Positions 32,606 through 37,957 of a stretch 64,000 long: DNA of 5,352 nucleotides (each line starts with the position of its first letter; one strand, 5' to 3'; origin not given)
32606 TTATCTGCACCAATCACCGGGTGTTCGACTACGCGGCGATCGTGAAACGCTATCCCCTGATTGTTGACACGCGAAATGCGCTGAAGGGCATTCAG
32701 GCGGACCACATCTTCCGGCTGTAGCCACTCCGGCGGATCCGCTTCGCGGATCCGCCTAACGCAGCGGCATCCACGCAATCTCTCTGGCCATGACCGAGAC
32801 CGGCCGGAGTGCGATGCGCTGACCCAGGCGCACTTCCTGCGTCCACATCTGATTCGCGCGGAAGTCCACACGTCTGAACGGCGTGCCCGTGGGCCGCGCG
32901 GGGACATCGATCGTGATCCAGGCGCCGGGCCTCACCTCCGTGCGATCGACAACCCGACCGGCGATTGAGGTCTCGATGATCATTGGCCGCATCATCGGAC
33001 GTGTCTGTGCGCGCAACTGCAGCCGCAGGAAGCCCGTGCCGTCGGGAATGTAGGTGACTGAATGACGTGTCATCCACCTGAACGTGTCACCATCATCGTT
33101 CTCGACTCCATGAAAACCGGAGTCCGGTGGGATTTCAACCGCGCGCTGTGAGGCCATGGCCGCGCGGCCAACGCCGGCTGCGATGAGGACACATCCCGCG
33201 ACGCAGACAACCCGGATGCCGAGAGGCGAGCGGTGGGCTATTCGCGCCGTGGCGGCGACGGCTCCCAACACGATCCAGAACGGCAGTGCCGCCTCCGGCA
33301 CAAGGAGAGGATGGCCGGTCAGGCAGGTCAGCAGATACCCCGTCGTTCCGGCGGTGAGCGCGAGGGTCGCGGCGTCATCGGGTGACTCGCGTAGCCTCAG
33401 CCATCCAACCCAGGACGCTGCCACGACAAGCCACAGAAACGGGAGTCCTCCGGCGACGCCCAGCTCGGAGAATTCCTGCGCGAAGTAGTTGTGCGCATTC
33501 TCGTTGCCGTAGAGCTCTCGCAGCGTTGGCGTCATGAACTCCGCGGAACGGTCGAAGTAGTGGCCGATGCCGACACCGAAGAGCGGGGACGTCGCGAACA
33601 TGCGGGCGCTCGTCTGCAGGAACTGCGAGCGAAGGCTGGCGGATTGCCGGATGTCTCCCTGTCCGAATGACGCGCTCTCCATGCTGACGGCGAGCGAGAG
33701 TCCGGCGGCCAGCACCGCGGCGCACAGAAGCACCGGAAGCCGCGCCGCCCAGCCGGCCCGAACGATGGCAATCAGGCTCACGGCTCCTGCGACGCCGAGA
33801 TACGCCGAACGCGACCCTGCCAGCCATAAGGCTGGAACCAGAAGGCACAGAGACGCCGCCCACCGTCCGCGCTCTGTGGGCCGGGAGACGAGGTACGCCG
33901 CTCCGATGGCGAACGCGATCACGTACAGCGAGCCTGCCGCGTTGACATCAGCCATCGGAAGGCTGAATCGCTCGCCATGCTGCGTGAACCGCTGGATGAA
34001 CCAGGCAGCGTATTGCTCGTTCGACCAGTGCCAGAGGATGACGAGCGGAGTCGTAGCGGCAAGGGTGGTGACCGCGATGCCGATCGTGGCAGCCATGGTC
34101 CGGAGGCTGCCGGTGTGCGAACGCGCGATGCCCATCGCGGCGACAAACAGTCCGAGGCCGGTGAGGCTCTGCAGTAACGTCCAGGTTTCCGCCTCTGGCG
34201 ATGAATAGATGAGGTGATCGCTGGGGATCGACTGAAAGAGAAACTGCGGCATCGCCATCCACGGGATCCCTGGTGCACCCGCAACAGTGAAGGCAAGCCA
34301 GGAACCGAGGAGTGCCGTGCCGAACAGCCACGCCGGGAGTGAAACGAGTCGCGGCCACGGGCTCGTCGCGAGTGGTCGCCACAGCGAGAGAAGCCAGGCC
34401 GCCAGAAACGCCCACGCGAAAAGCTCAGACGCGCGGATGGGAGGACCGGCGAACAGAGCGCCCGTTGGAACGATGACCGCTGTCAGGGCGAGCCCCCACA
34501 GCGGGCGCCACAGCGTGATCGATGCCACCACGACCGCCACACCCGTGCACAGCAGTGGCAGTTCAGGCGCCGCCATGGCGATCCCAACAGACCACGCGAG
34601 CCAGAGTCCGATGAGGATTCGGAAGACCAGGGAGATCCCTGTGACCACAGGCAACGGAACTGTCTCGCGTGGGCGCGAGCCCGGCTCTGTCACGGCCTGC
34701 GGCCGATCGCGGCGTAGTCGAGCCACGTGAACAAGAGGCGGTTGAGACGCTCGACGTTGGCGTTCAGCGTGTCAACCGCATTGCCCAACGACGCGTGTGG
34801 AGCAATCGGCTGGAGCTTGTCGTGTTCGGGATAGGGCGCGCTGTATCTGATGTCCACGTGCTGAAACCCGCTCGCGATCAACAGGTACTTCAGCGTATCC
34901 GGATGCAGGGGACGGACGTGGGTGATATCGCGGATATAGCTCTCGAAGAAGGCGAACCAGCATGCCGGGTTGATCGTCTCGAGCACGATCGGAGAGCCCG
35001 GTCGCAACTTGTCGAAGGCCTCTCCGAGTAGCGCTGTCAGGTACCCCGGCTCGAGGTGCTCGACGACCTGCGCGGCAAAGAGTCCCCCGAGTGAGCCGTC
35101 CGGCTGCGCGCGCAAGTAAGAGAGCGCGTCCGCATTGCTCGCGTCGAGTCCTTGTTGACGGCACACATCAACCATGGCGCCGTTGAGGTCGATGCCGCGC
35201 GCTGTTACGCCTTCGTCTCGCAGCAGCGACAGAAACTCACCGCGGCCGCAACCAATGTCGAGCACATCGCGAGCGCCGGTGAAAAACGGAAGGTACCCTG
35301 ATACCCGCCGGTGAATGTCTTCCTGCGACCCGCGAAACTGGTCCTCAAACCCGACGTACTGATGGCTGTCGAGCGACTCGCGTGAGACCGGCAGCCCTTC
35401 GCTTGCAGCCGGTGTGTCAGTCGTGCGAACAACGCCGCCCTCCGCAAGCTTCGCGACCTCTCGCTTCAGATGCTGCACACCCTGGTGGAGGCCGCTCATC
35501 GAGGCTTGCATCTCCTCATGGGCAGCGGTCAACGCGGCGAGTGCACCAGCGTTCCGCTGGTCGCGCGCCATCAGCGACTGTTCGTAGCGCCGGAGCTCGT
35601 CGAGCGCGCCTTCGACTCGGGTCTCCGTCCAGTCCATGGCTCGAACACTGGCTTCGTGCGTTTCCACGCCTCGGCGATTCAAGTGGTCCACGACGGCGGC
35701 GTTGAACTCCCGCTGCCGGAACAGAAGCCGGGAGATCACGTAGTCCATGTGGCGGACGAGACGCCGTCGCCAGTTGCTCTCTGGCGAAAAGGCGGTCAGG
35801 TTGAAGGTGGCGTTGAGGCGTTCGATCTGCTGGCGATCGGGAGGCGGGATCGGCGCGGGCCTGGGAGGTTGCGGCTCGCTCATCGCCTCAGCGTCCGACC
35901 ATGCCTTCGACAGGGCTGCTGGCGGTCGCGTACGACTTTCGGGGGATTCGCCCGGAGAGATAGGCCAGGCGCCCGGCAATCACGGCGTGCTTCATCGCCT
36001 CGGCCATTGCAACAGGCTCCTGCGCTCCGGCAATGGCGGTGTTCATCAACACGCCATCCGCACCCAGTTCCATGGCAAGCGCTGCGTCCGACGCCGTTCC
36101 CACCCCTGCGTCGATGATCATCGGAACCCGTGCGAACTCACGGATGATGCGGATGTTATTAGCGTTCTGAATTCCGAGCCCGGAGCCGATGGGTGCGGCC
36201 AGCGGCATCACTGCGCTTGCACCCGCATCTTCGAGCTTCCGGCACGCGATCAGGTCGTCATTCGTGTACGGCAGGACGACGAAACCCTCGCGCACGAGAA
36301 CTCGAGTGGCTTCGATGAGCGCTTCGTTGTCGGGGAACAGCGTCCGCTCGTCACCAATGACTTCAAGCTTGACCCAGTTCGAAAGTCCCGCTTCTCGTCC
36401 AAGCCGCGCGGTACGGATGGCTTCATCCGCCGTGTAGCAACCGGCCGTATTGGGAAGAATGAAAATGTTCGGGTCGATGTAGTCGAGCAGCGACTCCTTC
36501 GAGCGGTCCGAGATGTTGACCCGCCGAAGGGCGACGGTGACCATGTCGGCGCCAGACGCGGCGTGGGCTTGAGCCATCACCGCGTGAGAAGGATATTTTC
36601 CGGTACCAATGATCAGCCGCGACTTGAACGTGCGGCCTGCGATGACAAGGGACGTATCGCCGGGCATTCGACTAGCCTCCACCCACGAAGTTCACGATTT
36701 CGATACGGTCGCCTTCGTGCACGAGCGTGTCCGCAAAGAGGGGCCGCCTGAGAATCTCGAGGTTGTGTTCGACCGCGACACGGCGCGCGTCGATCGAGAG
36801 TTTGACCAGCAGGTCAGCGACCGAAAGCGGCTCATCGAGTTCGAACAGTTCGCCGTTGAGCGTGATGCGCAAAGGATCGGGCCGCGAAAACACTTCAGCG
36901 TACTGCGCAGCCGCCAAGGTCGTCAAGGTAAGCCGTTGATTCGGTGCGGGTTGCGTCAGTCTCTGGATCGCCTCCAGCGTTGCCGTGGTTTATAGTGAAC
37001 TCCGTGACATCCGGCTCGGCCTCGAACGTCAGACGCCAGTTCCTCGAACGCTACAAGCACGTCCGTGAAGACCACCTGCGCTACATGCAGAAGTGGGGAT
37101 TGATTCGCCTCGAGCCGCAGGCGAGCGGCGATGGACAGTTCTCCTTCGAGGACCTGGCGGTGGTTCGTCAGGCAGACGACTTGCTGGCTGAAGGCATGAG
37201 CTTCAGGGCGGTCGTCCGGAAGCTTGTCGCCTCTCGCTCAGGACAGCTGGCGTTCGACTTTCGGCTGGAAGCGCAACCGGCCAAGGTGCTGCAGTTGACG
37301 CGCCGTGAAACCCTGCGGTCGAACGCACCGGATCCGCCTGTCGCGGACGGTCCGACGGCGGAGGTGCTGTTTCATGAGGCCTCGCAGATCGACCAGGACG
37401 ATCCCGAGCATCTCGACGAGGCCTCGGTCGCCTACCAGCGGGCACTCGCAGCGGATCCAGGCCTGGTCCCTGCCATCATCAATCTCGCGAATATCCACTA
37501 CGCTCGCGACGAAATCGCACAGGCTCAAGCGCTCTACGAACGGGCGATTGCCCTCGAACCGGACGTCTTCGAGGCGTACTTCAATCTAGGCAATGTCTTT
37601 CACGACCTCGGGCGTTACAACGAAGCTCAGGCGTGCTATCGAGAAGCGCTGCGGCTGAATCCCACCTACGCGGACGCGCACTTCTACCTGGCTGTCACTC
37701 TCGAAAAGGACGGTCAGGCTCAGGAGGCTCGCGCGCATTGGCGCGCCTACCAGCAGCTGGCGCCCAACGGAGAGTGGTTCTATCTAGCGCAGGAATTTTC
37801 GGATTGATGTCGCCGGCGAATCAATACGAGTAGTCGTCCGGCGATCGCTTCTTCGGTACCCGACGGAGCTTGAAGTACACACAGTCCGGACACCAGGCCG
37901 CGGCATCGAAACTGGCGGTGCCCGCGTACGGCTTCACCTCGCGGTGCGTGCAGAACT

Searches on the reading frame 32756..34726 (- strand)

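Call 18: search_protein_families(library=pfam, proteins=[window:32756-34726:-], max_evalue=0.01)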
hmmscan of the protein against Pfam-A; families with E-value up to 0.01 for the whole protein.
window:32756-34726:- (656 aa): 1 family
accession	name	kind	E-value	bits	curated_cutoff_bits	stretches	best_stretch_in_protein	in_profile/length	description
PF04932.20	Wzy_C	-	2.9e-16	60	31.7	1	293-430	3-148/149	O-Antigen ligase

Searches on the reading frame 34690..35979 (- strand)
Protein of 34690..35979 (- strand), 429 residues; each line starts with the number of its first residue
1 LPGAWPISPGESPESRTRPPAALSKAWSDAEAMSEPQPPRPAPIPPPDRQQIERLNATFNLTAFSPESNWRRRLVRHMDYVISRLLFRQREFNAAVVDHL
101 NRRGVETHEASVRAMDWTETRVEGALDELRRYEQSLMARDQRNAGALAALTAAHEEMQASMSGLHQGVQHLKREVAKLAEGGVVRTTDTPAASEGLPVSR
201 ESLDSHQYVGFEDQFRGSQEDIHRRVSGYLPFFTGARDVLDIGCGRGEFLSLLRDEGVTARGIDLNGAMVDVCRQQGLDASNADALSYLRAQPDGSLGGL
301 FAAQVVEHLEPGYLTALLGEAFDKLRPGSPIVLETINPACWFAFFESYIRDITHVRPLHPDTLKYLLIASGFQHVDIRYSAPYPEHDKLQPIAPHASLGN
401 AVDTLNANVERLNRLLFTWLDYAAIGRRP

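Call 18: search_protein_families(library=pfam, proteins=[window:34690-35979:-], max_evalue=0.01)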
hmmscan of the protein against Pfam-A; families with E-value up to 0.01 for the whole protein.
window:34690-35979:- (429 aa): 6 families
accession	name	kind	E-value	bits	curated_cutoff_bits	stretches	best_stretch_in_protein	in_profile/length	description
PF13489.12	Methyltransf_23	-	1.5e-12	48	27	1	230-375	17-162/164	Methyltransferase domain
PF13649.12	Methyltransf_25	-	7.2e-10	39.9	27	1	239-328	1-96/97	Methyltransferase domain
PF07021.18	MetW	-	3.7e-09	36.9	21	1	238-298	16-77/193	Methionine biosynthesis protein MetW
PF08241.18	Methyltransf_11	-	6.4e-09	36.8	21.2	1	240-332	1-94/95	Methyltransferase domain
PF08242.18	Methyltransf_12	-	1e-05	26.6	30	1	240-328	1-95/98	Methyltransferase domain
PF13847.12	Methyltransf_31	-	0.00029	21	27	1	238-276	6-47/145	Methyltransferase domain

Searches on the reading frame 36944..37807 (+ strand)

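Call 50: search_protein_families(library=pfam, proteins=[window:36944-37807:+], max_evalue=0.0001)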
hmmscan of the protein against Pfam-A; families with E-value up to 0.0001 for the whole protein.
window:36944-37807:+ (287 aa): 18 families
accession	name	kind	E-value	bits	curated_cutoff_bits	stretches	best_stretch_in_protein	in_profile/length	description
PF07719.23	TPR_2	-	7.1e-23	79.2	27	1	210-242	2-34/34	Tetratricopeptide repeat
PF13431.12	TPR_17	-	3.2e-22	77.3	24.4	2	231-264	1-34/34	Tetratricopeptide repeat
PF13414.12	TPR_11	-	3e-21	75.3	26.8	2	216-257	1-42/42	TPR repeat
PF00515.34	TPR_1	-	1.2e-20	72.8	27.8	1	210-242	2-34/34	Tetratricopeptide repeat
PF13181.12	TPR_8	-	1.5e-15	56.4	25.7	1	210-241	2-33/34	Tetratricopeptide repeat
PF13432.12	TPR_16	-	6e-15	55.8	32.7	2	221-276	9-64/65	Tetratricopeptide repeat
PF14559.12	TPR_19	-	2.1e-13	50.8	25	2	157-213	7-62/68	Tetratricopeptide repeat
PF13428.12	TPR_14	-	2e-12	46.9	23.5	1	210-250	2-42/44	Tetratricopeptide repeat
PF13424.12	TPR_12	-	1e-10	42.1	30.1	1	179-238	7-74/77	Tetratricopeptide repeat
PF13176.12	TPR_7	-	1.1e-09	38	27.9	0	211-241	1-31/36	Tetratricopeptide repeat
PF13174.12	TPR_6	-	1.6e-08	35.1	26.3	0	210-240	1-31/33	Tetratricopeptide repeat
PF07721.20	TPR_4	-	9.6e-08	32.4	27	0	179-200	5-26/26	Tetratricopeptide repeat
PF24575.1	TPR_Slam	-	1.1e-07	32.7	35.2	0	216-264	54-102/104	Surface lipoprotein assembly modifier, N-terminal TPR repeats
PF13374.12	TPR_10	-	2.2e-06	27.9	27.5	0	214-238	7-31/42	Tetratricopeptide repeat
PF23914.1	TPR_CcmH_CycH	-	2.3e-06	28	42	1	181-275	56-153/158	Cytochrome c-type biogenesis protein H TPR domain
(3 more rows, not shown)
